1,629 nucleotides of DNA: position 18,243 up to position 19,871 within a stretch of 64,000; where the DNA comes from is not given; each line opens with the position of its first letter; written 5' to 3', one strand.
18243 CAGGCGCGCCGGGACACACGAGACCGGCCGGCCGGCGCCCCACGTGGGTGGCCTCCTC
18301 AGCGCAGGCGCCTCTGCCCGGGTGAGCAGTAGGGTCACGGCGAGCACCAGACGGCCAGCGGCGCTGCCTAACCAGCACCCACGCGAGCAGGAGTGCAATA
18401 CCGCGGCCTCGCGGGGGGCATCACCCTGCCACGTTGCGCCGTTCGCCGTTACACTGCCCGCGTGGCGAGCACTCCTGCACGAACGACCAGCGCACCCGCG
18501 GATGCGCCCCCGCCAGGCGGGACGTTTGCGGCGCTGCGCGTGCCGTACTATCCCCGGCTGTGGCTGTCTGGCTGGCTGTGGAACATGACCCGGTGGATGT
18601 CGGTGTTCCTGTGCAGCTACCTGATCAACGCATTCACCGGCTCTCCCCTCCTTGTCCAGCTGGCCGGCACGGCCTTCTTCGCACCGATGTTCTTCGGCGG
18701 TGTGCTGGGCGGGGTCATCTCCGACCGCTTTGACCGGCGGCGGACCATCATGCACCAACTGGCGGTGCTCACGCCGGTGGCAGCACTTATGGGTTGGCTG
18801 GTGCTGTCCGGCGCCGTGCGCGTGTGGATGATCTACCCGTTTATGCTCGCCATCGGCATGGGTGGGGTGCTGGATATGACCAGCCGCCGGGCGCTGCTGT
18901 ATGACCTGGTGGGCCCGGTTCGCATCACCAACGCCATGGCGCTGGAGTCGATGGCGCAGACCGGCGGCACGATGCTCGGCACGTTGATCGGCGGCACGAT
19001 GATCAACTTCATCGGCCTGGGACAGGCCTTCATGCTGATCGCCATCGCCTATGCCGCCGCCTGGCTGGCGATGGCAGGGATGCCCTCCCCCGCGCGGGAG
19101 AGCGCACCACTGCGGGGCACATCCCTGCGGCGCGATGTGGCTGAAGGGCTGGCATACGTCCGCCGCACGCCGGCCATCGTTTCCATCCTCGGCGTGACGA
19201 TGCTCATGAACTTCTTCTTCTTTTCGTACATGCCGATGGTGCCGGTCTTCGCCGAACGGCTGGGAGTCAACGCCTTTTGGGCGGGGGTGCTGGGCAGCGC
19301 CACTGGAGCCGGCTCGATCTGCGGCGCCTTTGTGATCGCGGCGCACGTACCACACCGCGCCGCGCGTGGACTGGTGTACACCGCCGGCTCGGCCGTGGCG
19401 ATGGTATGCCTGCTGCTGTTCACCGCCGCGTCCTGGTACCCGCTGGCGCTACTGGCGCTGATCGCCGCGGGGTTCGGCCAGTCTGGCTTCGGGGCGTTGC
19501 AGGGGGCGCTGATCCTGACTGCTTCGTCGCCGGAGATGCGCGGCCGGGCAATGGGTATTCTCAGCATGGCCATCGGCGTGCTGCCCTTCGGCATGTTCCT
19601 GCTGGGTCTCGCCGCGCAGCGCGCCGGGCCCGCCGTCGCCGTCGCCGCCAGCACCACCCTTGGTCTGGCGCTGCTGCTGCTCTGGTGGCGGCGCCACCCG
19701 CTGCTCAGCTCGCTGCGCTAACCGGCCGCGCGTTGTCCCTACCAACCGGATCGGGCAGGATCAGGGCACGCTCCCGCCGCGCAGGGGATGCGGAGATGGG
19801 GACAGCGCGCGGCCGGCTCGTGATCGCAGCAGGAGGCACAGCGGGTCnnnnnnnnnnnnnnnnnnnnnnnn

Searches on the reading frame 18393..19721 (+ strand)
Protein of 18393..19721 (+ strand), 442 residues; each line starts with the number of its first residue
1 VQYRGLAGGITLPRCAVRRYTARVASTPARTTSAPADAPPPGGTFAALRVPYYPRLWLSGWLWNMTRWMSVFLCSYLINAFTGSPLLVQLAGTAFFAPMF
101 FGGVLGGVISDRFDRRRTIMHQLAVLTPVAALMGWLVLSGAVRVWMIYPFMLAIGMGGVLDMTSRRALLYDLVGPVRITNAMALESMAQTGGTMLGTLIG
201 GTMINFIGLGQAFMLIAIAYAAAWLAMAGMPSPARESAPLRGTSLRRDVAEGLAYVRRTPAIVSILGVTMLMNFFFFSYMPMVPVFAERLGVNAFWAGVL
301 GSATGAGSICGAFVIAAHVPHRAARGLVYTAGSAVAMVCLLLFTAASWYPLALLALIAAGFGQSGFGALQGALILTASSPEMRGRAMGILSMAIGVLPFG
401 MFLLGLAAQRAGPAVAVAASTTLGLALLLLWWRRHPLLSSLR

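Call 3: search_protein_families(library=pfam, proteins=[window:18393-19721:+])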
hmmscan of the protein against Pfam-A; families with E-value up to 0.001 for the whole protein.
window:18393-19721:+ (442 aa): 2 families
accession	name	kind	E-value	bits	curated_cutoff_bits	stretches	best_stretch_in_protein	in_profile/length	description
PF07690.21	MFS_1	-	6.3e-28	98.1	33.4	2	56-344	1-287/347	Major Facilitator Superfamily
PF05977.19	MFS_3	-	7.3e-28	97.7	27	1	43-429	2-388/524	Transmembrane secretion effector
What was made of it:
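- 18393..19721 (+): MFS transporter (MFS_1/MFS_3). Probable substrate transporter of the operon. Pfam match (call 3).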

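Call 4: search_protein_families(library=ncbifam, proteins=[window:18393-19721:+])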
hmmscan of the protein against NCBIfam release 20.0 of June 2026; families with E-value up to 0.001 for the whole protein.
window:18393-19721:+ (442 aa): 6 families
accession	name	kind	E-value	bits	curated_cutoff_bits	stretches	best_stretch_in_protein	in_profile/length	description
TIGR00900.1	2A0121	subfamily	8.9e-34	117.4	319.6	1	57-412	5-364/364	H+ Antiporter protein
NF007792.0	PRK10489.1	equivalog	5.5e-26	91.5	324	1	78-430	44-394/419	enterobactin transporter EntS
NF000154.1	macrolide_MefEN2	exception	5.4e-08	32.5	800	1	76-390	31-346/401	macrolide efflux MFS transporter Mef(En2)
TIGR00895.1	2A0115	subfamily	3e-05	23.1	418.55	1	96-233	62-195/398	aromatic acid/H+ symport family MFS transporter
TIGR00880.1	2_A_01_02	superfamily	8.2e-05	22.7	131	1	100-228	12-135/141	multidrug resistance protein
NF005291.0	PRK06814.1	equivalog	0.00019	19.4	1349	1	64-257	28-222/1140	acyl-[ACP]--phospholipid O-acyltransferase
